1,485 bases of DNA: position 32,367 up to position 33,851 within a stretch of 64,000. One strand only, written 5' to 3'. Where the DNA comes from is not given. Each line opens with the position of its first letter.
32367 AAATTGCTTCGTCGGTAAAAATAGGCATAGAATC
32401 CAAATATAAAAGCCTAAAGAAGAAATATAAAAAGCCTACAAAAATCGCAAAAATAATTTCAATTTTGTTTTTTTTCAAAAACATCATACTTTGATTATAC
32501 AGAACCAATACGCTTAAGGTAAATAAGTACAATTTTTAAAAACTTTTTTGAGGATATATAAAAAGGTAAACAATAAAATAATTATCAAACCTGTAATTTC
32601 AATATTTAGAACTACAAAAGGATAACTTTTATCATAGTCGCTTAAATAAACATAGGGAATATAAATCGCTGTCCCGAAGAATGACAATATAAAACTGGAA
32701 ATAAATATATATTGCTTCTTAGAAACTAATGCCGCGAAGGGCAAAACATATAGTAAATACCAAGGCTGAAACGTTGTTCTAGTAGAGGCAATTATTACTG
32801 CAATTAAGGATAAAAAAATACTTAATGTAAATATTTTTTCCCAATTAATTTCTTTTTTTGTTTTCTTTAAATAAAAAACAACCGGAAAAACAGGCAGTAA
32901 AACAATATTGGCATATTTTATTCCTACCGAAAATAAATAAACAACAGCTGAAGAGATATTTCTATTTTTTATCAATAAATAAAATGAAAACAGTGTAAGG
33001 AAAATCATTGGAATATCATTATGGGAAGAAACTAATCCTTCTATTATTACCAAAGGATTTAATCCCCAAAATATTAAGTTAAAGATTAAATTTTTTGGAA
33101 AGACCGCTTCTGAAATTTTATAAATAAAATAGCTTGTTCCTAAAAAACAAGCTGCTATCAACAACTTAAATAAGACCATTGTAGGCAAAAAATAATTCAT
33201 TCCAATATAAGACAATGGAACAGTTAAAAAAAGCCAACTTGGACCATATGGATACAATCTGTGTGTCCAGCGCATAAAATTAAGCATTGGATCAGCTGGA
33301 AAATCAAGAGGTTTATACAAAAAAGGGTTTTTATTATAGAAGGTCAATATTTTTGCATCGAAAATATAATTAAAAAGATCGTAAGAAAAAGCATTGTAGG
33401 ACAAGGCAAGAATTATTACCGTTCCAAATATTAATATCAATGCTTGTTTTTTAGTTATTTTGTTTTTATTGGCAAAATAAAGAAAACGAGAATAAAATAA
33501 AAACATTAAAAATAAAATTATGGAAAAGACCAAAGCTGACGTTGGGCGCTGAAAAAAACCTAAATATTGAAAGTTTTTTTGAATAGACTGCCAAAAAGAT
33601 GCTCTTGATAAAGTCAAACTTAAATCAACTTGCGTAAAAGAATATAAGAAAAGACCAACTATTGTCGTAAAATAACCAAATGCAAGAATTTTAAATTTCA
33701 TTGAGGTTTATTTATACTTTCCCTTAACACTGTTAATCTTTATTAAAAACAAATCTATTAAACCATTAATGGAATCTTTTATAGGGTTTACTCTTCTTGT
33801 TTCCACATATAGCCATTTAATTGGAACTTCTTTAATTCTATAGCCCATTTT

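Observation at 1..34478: A 34 kb single-strand glycosylation supercluster dominated by GT-C membrane transferases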

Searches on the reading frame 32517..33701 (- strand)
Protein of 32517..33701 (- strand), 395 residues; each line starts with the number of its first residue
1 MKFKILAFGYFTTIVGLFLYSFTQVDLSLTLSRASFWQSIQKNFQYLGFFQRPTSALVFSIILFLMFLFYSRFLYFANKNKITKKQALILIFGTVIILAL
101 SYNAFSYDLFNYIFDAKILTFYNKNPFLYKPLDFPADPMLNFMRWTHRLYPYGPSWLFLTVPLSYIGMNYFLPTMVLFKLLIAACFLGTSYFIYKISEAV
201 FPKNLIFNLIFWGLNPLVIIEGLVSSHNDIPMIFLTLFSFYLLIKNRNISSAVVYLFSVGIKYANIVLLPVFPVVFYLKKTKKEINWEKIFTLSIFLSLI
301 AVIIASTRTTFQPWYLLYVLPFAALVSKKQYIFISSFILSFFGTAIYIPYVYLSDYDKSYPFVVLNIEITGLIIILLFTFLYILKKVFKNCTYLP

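Call 8: search_protein_families(library=pfam, proteins=[window:32517-33701:-], max_evalue=0.01)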
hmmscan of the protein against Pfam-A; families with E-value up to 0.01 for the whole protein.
window:32517-33701:- (395 aa): 1 family
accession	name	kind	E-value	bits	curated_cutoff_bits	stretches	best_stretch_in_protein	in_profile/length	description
PF07698.17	7TM-7TMR_HD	-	0.004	17.6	29.4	1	261-325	5-69/190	7TM receptor with intracellular HD hydrolase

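Call 17: search_protein_families(library=ncbifam, proteins=[window:32517-33701:-], max_evalue=0.001)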
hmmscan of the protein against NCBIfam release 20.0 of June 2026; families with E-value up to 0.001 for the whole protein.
window:32517-33701:- (395 aa): 1 family
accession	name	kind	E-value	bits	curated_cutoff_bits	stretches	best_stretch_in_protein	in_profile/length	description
TIGR03459.1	crt_membr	equivalog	9.4e-10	38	439.4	1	80-281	73-270/470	alpha-(1->6)-mannopyranosyltransferase A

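Call 21: search_solved_structures(query=window:32517-33701:-, max_evalue=1)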
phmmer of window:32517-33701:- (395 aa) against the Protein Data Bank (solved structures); distinct sequences matched with E-value up to 1: 0.

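Call 24: find_homologous_proteins(query=window:32517-33701:-, max_evalue=0.00001)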
Query window:32517-33701:- (395 aa): 1919 proteins with E <= 0.00001 among 8000 candidates; the best 120 are listed.
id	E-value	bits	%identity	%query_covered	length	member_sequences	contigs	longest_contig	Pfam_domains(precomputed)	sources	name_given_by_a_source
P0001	8.5e-247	837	100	100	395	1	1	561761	PF26314.1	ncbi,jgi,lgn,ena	-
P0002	2.1e-208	710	85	100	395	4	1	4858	PF26314.1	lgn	-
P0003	3.6e-164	565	69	99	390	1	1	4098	PF26314.1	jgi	jgi:hypothetical protein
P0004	7.4e-159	547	67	99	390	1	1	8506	PF26314.1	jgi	jgi:hypothetical protein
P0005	1.4e-157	543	65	99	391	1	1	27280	PF26314.1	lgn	-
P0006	5.6e-154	531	66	98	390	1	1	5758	PF26314.1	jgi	jgi:hypothetical protein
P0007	5.6e-152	525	64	98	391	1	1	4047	PF26314.1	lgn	-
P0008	1.2e-146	507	64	97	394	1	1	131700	PF26314.1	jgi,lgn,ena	-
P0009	1.5e-144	500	62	95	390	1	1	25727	PF26314.1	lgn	-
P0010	2.2e-144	500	59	99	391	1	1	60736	PF26314.1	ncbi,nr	ncbi:MAG: hypothetical protein A2W22_00305 [Candidatus Levybacteria bacterium RBG_16_35_11]|nr:MAG: 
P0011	3.2e-141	489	62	97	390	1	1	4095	PF26314.1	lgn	-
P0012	3.7e-141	489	59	98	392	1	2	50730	PF26314.1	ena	-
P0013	6.1e-141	488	63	95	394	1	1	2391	PF26314.1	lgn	-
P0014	7.3e-141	488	60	97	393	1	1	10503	PF26314.1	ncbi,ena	-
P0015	2.0e-140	487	60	97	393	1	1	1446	PF26314.1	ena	-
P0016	4.2e-140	486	60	97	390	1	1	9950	PF26314.1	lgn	-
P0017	3.1e-139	483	59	97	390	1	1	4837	PF26314.1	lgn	-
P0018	8.0e-139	481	60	97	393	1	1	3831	PF26314.1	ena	-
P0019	1.5e-138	480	60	97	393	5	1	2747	PF26314.1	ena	-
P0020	4.2e-138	479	60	97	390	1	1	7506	PF26314.1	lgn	-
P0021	1.9e-137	477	60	96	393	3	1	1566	PF26314.1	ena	-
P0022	7.6e-137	475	59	97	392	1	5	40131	PF26314.1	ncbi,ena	-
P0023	1.2e-136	474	62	93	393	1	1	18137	PF26314.1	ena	-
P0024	1.3e-136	474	59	98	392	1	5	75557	PF26314.1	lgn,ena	-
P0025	1.4e-136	474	61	92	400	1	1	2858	PF26314.1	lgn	-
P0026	1.6e-136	474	59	96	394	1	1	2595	PF26314.1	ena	-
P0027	2.5e-136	473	59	96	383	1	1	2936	PF26314.1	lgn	-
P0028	2.6e-136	473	58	97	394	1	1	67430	PF26314.1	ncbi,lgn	-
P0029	3.2e-136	473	59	95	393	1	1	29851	PF26314.1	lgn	-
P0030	4.5e-136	472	60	94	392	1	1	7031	PF26314.1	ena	-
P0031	1.4e-135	471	59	98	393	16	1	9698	PF26314.1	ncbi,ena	-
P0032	1.8e-135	470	59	98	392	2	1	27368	PF26314.1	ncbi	-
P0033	2.6e-135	470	59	96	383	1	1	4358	PF26314.1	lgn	-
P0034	5.0e-135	469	58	98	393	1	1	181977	PF26314.1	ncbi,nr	ncbi:MAG: hypothetical protein HY344_02105 [Candidatus Levybacteria bacterium]|nr:hypothetical prote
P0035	1.0e-134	468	59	98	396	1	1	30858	PF26314.1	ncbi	-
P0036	1.2e-134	468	60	93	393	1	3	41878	PF26314.1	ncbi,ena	ncbi:MAG: hypothetical protein AAB532_00775 [Patescibacteria group bacterium]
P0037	1.2e-134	468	61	96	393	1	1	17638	PF26314.1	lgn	-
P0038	1.6e-134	467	59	95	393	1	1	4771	PF26314.1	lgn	-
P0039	2.1e-134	467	60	96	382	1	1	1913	PF26314.1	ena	-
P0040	2.1e-134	467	58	95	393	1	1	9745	PF26314.1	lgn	-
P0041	2.9e-134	466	59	97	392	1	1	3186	PF26314.1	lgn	-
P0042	4.6e-134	466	58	97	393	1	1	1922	PF26314.1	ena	-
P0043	4.9e-134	466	58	97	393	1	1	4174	PF26314.1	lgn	-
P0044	8.3e-134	465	58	97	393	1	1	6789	PF26314.1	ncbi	-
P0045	3.3e-133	463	58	97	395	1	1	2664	PF26314.1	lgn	-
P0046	3.8e-133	463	58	97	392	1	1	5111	PF26314.1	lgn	-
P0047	4.5e-133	462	58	96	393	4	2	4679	PF26314.1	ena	-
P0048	4.8e-133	462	58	95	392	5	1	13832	PF26314.1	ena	-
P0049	5.2e-133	462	57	97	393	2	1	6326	PF26314.1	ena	-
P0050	6.8e-133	462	58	95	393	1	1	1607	PF26314.1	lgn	-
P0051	8.7e-133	461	57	97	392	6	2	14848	PF26314.1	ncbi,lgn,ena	-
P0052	1.3e-132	461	57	95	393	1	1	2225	PF26314.1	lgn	-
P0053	1.4e-132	461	57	99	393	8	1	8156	PF26314.1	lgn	-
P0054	1.6e-132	461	56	95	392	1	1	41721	PF26314.1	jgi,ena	-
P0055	2.0e-132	460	60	93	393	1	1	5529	PF26314.1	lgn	-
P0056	2.1e-132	460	59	96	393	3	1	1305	PF26314.1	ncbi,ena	-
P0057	2.1e-132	460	56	98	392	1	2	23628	PF26314.1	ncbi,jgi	-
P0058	2.3e-132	460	58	95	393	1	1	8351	PF26314.1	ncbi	-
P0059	2.8e-132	460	56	98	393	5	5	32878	PF26314.1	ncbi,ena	-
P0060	3.5e-132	459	60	94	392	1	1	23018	PF26314.1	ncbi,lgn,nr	ncbi:MAG: hypothetical protein M1405_01725 [Patescibacteria group bacterium]|nr:hypothetical protein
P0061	3.8e-132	459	58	95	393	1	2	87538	PF26314.1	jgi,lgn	jgi:hypothetical protein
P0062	4.2e-132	459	57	97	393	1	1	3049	PF26314.1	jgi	jgi:hypothetical protein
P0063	6.5e-132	459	58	97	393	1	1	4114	PF26314.1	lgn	-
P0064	7.0e-132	458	55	98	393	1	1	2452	PF26314.1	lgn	-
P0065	7.2e-132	458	58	95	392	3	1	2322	PF26314.1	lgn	-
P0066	1.6e-131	457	57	95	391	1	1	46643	PF26314.1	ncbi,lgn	-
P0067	1.7e-131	457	58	97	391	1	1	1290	PF26314.1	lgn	-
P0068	2.4e-131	457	59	92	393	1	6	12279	PF26314.1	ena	-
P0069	3.5e-131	456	57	97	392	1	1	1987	PF26314.1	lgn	-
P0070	4.5e-131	456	56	97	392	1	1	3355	PF26314.1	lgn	-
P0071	1.1e-130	455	57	97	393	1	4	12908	PF26314.1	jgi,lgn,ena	jgi:hypothetical protein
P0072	1.2e-130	454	57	97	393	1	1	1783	PF26314.1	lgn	-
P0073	1.3e-130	454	59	94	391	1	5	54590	PF26314.1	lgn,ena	-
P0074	1.5e-130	454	57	93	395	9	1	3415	PF26314.1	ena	-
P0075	2.7e-130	453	58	95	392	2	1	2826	PF26314.1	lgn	-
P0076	3.1e-130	453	56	95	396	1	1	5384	PF26314.1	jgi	jgi:hypothetical protein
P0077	3.1e-130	453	57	97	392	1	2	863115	PF26314.1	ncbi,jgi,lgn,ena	-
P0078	3.4e-130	453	58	97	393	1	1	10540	PF26314.1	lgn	-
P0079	5.4e-130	452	54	97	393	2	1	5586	PF26314.1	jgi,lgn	jgi:hypothetical protein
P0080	6.6e-130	452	56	96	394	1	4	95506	PF26314.1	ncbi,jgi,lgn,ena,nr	ncbi:MAG TPA: hypothetical protein VMR77_03000 [Patescibacteria group bacterium]|jgi:hypothetical pr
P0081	1.0e-129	451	58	97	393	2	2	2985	PF26314.1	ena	-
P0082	1.2e-129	451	58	97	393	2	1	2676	PF26314.1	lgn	-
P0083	1.3e-129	451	57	98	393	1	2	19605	PF26314.1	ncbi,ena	-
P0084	1.4e-129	451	58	90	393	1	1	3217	PF26314.1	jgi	jgi:hypothetical protein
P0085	1.8e-129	451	58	97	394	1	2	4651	PF26314.1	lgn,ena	-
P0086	1.9e-129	450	59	97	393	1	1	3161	PF26314.1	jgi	jgi:hypothetical protein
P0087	2.0e-129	450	56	98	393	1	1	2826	PF26314.1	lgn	-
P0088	2.3e-129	450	58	95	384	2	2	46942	PF26314.1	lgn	-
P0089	2.3e-129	450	58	94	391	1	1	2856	PF26314.1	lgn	-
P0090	2.4e-129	450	54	97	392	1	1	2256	PF26314.1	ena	-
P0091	3.0e-129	450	56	94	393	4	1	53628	PF26314.1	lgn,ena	-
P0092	7.0e-129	449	57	95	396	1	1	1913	PF26314.1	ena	-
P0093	7.1e-129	449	56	98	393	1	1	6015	PF26314.1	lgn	-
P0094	7.5e-129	449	58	97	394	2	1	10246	PF26314.1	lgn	-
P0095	1.2e-128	448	58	97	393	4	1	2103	PF26314.1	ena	-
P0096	1.3e-128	448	58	95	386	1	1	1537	PF26314.1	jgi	jgi:hypothetical protein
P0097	1.6e-128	447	56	97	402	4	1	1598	PF26314.1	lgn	-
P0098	2.1e-128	447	56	96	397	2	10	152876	PF26314.1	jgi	jgi:hypothetical protein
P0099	3.5e-128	446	59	97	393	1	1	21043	PF26314.1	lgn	-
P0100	5.1e-128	446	58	97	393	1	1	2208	PF26314.1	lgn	-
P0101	6.0e-128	446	56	96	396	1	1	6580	PF26314.1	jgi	jgi:hypothetical protein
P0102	9.0e-128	445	56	99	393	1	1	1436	PF26314.1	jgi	-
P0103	9.2e-128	445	57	95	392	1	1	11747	PF26314.1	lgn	-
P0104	1.0e-127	445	56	98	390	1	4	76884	PF26314.1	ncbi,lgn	-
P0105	1.3e-127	444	57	97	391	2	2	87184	PF26314.1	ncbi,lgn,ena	-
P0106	2.2e-127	444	57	93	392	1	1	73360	PF26314.1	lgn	-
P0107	2.5e-127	443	56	97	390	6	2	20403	PF26314.1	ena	-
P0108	2.9e-127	443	57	91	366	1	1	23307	PF26314.1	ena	-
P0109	4.6e-127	443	56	95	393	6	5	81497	PF26314.1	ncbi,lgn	-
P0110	6.4e-127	442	54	97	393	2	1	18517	PF26314.1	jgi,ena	-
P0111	6.5e-127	442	55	94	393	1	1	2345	PF26314.1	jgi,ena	-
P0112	7.9e-127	442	57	97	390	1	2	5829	PF26314.1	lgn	-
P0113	9.2e-127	442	57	91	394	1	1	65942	PF26314.1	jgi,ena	-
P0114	9.3e-127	442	54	98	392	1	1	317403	PF26314.1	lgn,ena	-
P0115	1.1e-126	441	57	97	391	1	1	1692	PF26314.1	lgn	-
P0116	1.3e-126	441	58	94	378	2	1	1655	PF26314.1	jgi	jgi:hypothetical protein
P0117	2.0e-126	441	56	97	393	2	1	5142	PF26314.1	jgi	-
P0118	4.9e-126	439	55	98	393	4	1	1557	PF26314.1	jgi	jgi:hypothetical protein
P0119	1.0e-125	438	54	95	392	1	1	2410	PF26314.1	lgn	-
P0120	1.6e-125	438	54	98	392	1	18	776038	PF26314.1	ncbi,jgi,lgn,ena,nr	ncbi:MAG: hypothetical protein A3B47_00570 [Candidatus Levybacteria bacterium RIFCSPLOWO2_01_FULL_39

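Call 26: find_related_loci(query=window:32517-33701:-, collection=genome_contigs, flank=10000)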
Query window:32517-33701:- (395 aa) in genome_contigs; peptide patterns used: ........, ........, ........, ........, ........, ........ (x = any residue, [..] = any of these).
106 stretches matched a pattern; 22 encode a relative of the query (tblastn E <= 1e-3); 22 distinct loci.
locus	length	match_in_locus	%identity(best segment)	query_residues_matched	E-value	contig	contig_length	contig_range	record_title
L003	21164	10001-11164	58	2-389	1e-143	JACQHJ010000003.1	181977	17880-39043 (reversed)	MAG: Candidatus Levyibacteriota bacterium isolate NC_groundwater_1096_Ag_S2p5_37_166 S_2p5_S6_coassembly_k141_1322597, w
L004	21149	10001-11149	58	2-384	1e-141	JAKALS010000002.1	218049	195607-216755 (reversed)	MAG: bacterium isolate WY5.bin132 NODE_67_length_218049_cov_6.550582, whole genome shotgun sequence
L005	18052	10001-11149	58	2-385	1e-138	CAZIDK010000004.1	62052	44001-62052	MAG TPA_asm: uncultured Gammaproteobacteria bacterium isolate SRP302447_co4_23 genome assembly, contig: NODE_1485_length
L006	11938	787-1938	59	2-385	2e-137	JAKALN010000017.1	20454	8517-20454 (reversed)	MAG: bacterium isolate WY5.bin128 NODE_4110_length_20454_cov_9.738919, whole genome shotgun sequence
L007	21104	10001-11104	58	1-368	1e-136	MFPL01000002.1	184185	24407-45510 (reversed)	MAG: Candidatus Levybacteria bacterium RIFCSPLOWO2_12_FULL_41_12 rifcsplowo2_12_scaffold_155, whole genome shotgun seque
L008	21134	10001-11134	59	9-386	8e-135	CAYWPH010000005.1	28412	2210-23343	MAG TPA_asm: uncultured Gammaproteobacteria bacterium isolate SRP302447_co3_825 genome assembly, contig: NODE_4442_lengt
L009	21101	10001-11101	55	2-368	1e-133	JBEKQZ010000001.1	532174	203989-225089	MAG: Candidatus Levyibacteriota bacterium isolate SPRUCE 49 SPRUCE_49_1, whole genome shotgun sequence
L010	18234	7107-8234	57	10-385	4e-133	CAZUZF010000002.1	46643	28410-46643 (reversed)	MAG TPA_asm: uncultured Gammaproteobacteria bacterium isolate binchicken_co38_1268 genome assembly, contig: NODE_1679_le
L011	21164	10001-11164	53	2-389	6e-129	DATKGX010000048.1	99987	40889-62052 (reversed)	MAG TPA_asm: Patescibacteria group bacterium isolate SMAG_U14562 k141_141557, whole genome shotgun sequence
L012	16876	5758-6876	60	1-373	3e-127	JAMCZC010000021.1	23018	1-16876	MAG: Patescibacteria group bacterium isolate FK_Sedi_B_Bin.322 NODE_7381_length_23018_cov_47.7174, whole genome shotgun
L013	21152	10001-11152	55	2-385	1e-126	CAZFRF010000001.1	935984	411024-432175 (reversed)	MAG TPA_asm: uncultured Gammaproteobacteria bacterium isolate SRP292972_co1_100 genome assembly, contig: NODE_5_length_9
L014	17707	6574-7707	54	2-379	5e-121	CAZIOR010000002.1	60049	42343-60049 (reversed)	MAG TPA_asm: uncultured Gammaproteobacteria bacterium isolate SRP298887_co1_352 genome assembly, contig: NODE_280_length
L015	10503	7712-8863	60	2-385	8e-145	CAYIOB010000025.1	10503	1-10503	MAG TPA_asm: uncultured Gammaproteobacteria bacterium isolate ERP119705_co25_644 genome assembly, contig: NODE_5651_leng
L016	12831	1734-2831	60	10-375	5e-139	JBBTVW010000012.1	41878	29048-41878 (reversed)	MAG: Patescibacteria group bacterium isolate H43-bin095_1 H43_bin095_1_000000000012, whole genome shotgun sequence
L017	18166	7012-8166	54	2-386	1e-127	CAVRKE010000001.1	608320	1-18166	MAG: Candidatus Levybacteria bacterium isolate MFD01476.bin.1.95 genome assembly, contig: contig_20563, whole genome sho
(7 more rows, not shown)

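Call 55: predict_structure(alignment_id=A1)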
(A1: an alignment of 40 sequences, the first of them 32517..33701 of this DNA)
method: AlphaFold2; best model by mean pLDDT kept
length: 395 residues; sequences in the alignment: 40
mean_pLDDT: 88.6   pTM: 0.90
mean pLDDT of the five models: 88.6, 88.2, 88.2, 85.4, 84.2
residues with pLDDT >= 90: 234; 70-90: 127; 50-70: 31; < 50: 3
segments of 3 or more residues with pLDDT < 50: 393-395
pLDDT, mean of each block of 10 residues (from residue 1): 93 95 66 63 71 91 98 97 98 96 73 83 88 82 67 86 88 88 98 98 97 98 92 97 96 96 91 94 95 96 85 91 95 94 93 83 90 89 84 50
secondary structure, 60 per line:
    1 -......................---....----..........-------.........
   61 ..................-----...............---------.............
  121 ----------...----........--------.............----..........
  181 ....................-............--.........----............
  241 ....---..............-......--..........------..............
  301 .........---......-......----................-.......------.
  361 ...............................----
elements in order: H2-23 H27-30 H35-44 H52-78 H84-98 H108-120 H138-145 H154-166 H171-200 H202-213 H216-224 H229-244 H248-261 H263-268 H271-280 H287-309 H313-318 H320-325 H330-345 H347-353 H360-391

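Call 59: fold_search(model_id=the predicted structure, library=pdb)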
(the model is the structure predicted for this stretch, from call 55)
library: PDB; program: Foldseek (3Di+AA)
matches with E <= 10: 140; with E <= 0.001: 0
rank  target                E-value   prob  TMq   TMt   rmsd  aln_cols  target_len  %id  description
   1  6s7t_A                3.1e-02  0.99  0.29  0.18  18.9       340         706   14  Cryo-EM structure of human oligosaccharyltransferase complex OST-B (released 2019-12-18)
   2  9wno_A                4.4e-02  1.00  0.35  0.34  12.6       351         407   12  Cryo-EM structure of Candida glabrata GPI mannosyltransferase I bound to Dol-P-Man (released 2025-12-03)
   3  9n9j_I                1.7e-01  0.95  0.32  0.20  19.5       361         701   12  Structure of a GRP94 folding intermediate engaged with a CCDC134- and FKBP11-bound secretory translocon (released 2025-11-19)
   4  8agb_A                4.2e-01  0.75  0.29  0.19  15.4       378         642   13  Structure of yeast oligosaccharylransferase complex with lipid-linked oligosaccharide bound (released 2022-12-07)
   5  6ezn_F                4.8e-01  0.66  0.27  0.18  15.9       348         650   13  Cryo-EM structure of the yeast oligosaccharyltransferase (OST) complex (released 2018-01-17)
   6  7ze5_C                4.8e-01  0.08  0.11  0.09  26.1       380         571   13  Occ(apo/return) conformation of CydDC mutant (E500Q.C) in ATP(CydC)/AMP-PNP(CydD) bound state (Dataset-23) (released 2023-04-19)
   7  7e9s_A                5.6e-01  0.91  0.36  0.18  17.2       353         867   12  Archaeal oligosaccharyltransferase AglB from Archaeoglobus fulgidus in complex with an inhibitory peptide and a dolich (released 2021-09-08)
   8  7wld_U                9.8e-01  0.60  0.31  0.29  16.2       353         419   11  Cryo-EM structure of the human glycosylphosphatidylinositol transamidase complex at 2.53 Angstrom resolution (released 2022-04-27)
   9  9s6t_A                1.2e+00  0.54  0.35  0.30  10.3       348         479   10  Ternary cryo-EM structure of chicken ALG12 with Dol25-PP-GlcNAc2Man7, Dol25-P-Man, and Fab (released 2026-03-18)
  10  9ocj_B                1.2e+00  0.07  0.13  0.11  24.2       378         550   13  Transporter associated with antigen processing (TAP) bound to the viral protein CPXV012 in the outward-facing open sta (released 2025-09-10)
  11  6f34_A                1.3e+00  0.07  0.15  0.14  21.1       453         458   12  Crystal structure of a bacterial cationic amino acid transporter (CAT) homologue bound to Arginine. (released 2018-02-14)
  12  5m8j                  1.3e+00  0.04  0.12  0.10  25.1       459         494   12  Crystal structure of Eremococcus coleocola manganese transporter mutant H236A (released 2017-01-11)
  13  5m87                  1.6e+00  0.04  0.13  0.11  24.5       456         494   13  Crystal structure of Eremococcus coleocola manganese transporter (released 2017-01-11)
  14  9dm5                  1.8e+00  0.47  0.33  0.34  13.4       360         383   11  Product-Bound mannosyltransferase PimE (released 2025-06-25)
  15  2xpi_D                1.8e+00  0.11  0.19  0.16  23.5       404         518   11  Crystal structure of APC/C hetero-tetramer Cut9-Hcn1 (released 2011-03-30)
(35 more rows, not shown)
